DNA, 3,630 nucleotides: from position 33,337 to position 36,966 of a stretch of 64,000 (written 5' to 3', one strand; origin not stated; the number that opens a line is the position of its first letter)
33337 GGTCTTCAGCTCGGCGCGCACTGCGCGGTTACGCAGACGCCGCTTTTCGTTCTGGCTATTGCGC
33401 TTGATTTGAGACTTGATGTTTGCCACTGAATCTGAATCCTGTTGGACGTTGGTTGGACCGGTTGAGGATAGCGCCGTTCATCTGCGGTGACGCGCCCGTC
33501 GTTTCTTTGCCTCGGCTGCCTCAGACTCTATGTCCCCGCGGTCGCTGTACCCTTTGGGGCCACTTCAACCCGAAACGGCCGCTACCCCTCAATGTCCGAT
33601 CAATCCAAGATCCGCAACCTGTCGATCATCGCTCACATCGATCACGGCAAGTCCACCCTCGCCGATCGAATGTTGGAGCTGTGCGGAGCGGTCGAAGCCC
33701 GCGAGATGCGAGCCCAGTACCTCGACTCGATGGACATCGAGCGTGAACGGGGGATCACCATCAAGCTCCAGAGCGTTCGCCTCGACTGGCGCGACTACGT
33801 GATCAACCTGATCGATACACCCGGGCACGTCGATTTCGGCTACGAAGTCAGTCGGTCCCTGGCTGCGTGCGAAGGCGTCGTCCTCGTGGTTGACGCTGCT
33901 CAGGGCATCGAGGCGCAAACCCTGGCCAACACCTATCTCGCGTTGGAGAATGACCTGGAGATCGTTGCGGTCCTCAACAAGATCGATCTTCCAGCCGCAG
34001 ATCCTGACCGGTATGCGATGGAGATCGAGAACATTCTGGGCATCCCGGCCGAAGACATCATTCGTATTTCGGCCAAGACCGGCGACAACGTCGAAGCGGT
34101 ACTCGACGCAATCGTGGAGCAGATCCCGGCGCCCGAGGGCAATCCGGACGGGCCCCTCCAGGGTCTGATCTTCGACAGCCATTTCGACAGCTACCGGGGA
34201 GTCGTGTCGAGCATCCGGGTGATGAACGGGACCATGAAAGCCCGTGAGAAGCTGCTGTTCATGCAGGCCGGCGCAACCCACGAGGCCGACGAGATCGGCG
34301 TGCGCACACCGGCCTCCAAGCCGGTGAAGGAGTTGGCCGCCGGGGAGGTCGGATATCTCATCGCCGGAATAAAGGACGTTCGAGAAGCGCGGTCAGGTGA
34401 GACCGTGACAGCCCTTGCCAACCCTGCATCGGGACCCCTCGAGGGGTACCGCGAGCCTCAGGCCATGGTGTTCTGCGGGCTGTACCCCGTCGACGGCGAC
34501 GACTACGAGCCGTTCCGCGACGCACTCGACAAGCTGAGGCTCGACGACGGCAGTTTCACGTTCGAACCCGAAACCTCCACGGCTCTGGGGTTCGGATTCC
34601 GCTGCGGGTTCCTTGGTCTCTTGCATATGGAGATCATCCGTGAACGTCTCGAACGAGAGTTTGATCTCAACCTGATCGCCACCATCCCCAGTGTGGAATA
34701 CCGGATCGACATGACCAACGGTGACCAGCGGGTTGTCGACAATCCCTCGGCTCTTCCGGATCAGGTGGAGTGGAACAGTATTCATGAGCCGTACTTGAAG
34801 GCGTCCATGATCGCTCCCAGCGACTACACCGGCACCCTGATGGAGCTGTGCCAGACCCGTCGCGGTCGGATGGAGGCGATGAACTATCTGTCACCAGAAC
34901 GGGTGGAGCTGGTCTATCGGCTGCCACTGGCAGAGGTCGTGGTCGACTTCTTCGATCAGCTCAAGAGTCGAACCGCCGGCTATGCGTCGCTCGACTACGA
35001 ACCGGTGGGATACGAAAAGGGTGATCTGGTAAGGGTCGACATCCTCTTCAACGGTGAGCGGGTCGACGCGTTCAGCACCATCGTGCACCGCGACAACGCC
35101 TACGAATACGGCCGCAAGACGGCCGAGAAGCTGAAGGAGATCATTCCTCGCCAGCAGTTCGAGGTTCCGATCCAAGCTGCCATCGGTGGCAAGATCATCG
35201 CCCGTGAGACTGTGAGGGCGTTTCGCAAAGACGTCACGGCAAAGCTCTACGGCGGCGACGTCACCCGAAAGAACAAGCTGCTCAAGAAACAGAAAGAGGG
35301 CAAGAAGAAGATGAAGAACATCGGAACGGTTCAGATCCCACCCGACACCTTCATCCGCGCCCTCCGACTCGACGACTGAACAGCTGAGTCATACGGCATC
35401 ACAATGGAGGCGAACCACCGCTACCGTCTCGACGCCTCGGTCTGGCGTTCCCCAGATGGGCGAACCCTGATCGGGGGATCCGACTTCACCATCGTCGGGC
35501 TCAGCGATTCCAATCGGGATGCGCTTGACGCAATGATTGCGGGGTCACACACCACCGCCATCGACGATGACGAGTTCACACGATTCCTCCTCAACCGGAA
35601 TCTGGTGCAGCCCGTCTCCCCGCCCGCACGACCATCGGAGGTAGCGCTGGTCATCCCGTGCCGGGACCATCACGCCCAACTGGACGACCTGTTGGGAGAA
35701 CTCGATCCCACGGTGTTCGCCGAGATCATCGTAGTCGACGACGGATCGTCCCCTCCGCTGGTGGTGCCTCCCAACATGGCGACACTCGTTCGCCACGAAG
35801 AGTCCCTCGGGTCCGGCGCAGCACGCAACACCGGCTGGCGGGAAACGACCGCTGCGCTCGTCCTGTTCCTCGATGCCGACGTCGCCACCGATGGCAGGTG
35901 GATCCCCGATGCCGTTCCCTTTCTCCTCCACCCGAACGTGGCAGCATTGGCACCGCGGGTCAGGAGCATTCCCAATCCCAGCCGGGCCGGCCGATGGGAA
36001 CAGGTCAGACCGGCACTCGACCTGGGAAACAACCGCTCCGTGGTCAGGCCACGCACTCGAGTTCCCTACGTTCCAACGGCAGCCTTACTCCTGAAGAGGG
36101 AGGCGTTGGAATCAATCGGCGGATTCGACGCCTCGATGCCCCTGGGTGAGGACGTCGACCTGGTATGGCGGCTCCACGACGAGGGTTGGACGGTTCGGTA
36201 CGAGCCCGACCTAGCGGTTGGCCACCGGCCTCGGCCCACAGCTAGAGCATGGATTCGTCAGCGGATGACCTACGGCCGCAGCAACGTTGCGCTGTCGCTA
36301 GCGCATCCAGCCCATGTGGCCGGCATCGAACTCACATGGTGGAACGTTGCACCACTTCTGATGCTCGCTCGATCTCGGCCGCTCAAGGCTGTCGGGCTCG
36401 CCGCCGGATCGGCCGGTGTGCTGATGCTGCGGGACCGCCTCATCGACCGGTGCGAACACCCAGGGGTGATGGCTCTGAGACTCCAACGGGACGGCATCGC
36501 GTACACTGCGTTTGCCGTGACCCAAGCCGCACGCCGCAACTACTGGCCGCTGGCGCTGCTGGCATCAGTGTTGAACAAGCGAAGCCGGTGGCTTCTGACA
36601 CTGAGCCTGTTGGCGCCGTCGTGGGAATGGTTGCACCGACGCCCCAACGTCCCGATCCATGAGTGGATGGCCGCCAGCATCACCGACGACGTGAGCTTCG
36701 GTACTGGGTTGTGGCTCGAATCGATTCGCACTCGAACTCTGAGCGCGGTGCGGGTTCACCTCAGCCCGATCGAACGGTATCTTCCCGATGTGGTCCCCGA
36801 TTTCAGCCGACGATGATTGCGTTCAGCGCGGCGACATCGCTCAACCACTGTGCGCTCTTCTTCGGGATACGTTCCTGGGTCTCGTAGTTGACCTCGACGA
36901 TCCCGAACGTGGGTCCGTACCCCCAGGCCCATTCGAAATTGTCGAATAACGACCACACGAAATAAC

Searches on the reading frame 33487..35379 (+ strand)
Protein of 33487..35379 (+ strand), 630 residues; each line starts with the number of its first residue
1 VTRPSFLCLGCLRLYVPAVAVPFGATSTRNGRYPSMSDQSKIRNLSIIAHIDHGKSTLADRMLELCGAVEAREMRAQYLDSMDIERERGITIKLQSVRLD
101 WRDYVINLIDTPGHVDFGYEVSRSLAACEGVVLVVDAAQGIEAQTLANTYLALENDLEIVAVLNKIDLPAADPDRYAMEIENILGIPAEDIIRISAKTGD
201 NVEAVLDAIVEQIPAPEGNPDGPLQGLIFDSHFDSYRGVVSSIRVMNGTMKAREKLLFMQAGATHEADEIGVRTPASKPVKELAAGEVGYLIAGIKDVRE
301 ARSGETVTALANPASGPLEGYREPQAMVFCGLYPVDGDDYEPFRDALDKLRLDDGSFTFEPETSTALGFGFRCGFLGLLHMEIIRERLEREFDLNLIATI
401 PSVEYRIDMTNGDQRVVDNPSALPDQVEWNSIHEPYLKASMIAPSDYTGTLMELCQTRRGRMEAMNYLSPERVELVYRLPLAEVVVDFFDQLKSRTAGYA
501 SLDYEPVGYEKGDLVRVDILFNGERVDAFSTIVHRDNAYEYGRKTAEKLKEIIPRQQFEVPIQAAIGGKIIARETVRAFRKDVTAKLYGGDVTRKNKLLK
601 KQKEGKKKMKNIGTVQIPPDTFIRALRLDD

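Call 57: search_protein_families(library=pfam, proteins=[window:33487-35379:+], max_evalue=0.001)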
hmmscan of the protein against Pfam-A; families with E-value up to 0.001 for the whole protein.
window:33487-35379:+ (630 aa): 8 families
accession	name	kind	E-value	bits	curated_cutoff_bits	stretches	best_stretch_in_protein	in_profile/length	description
PF00009.33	GTP_EFTU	-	5e-57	193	26.5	1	41-214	2-187/188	Elongation factor Tu GTP binding domain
PF06421.17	LepA_C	-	6.2e-49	165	29.7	1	522-626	2-106/107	GTP-binding protein LepA C-terminus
PF00679.30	EFG_C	-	2.9e-21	75.7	27.9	1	432-516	2-85/89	Elongation factor G C-terminus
PF03144.31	GTP_EFTU_D2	-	9.3e-09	36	30.3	1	238-308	1-73/73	Elongation factor Tu domain 2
PF01926.29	MMR_HSR1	-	9.6e-07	29.3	21.9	1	53-165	10-113/113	50S ribosome-binding GTPase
PF22042.2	EF-G_D2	-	4.6e-05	23.9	27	1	223-263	1-39/84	Elongation factor G domain 2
PF14492.12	EFG_III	-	0.00011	22.7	27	1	324-396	2-71/75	Elongation Factor G, domain III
PF02421.24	FeoB_N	-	0.00065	19.7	27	0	89-209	32-156/156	Ferrous iron transport protein B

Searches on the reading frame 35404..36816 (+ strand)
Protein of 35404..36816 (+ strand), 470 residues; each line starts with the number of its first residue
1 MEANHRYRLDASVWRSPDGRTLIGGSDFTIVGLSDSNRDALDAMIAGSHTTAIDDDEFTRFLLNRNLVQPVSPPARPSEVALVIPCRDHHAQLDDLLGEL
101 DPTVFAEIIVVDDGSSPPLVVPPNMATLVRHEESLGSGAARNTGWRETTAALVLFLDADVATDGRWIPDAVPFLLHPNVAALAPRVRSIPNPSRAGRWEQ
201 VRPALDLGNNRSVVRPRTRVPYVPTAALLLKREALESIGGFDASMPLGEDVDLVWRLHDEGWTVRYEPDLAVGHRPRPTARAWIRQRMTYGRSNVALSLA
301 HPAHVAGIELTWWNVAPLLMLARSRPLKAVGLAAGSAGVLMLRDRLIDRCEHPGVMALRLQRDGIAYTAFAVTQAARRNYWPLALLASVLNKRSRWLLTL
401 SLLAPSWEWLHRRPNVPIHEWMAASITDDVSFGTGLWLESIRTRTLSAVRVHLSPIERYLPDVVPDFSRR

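Call 57: search_protein_families(library=pfam, proteins=[window:35404-36816:+], max_evalue=0.001)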
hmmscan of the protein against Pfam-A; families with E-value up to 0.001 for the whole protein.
window:35404-36816:+ (470 aa): 5 families
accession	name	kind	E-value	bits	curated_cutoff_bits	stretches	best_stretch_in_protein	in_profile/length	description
PF13632.12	Glyco_trans_2_3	-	5.5e-16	59.4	27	1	153-321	2-177/198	Glycosyl transferase family group 2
PF13641.12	Glyco_tranf_2_3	-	1.4e-13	51.9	27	1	123-287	56-224/230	Glycosyltransferase like family 2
PF00535.33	Glycos_transf_2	-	6.3e-13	49.4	23.3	1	106-237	28-166/168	Glycosyl transferase family 2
PF10111.15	Glyco_tranf_2_2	-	2.2e-06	27.8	27.3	0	83-160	3-92/276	Glycosyltransferase like family 2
PF13506.12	Glyco_transf_21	-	0.00014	21.8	21.7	1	143-274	24-154/174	Glycosyl transferase family 21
